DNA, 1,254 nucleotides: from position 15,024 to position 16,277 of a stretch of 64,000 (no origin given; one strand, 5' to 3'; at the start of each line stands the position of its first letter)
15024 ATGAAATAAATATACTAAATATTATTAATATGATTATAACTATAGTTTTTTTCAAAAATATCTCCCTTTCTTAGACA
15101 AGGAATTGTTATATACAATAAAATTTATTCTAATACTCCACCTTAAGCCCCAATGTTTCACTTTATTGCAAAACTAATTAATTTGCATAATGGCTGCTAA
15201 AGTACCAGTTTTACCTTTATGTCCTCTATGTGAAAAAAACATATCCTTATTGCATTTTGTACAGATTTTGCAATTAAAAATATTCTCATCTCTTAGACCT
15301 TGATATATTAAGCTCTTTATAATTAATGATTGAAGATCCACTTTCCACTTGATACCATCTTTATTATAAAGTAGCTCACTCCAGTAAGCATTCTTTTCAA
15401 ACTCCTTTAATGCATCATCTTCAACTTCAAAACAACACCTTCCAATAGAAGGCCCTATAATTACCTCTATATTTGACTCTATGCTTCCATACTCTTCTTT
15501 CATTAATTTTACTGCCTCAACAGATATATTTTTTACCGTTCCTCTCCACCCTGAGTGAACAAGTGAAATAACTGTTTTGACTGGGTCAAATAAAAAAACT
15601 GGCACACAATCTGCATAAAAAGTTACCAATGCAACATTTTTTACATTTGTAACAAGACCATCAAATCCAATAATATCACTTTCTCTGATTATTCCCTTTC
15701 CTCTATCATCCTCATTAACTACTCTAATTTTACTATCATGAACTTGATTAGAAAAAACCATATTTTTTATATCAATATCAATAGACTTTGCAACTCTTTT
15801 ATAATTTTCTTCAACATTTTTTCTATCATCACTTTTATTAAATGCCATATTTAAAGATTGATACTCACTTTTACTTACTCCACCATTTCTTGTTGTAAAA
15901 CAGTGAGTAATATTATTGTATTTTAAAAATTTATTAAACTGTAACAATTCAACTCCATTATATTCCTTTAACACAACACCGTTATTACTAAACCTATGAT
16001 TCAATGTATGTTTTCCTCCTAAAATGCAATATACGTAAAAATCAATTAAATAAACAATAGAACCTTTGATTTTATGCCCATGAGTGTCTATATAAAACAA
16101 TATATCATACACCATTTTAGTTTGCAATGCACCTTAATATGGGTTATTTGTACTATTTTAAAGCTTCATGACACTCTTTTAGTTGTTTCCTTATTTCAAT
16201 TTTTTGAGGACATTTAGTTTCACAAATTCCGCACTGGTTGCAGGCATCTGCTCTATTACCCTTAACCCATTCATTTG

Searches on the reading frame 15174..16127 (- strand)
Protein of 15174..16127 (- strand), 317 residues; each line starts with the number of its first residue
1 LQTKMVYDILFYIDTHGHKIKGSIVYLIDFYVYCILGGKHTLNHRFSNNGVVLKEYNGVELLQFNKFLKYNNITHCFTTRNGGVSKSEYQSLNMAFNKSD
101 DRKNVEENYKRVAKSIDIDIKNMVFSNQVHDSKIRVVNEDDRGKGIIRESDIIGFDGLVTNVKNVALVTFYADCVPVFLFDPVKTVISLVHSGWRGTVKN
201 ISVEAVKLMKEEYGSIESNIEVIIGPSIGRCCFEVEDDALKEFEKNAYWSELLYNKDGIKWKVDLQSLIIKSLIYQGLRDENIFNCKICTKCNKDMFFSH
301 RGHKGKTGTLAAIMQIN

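Call 11: search_protein_families(library=pfam, proteins=[window:15174-16127:-], max_evalue=0.0001)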
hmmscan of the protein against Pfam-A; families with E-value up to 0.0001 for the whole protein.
window:15174-16127:- (317 aa): 1 family
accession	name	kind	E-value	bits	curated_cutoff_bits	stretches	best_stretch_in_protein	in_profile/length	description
PF02578.20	Cu-oxidase_4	-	8.6e-79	264.7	22.9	1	78-314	1-237/238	Multi-copper polyphenol oxidoreductase laccase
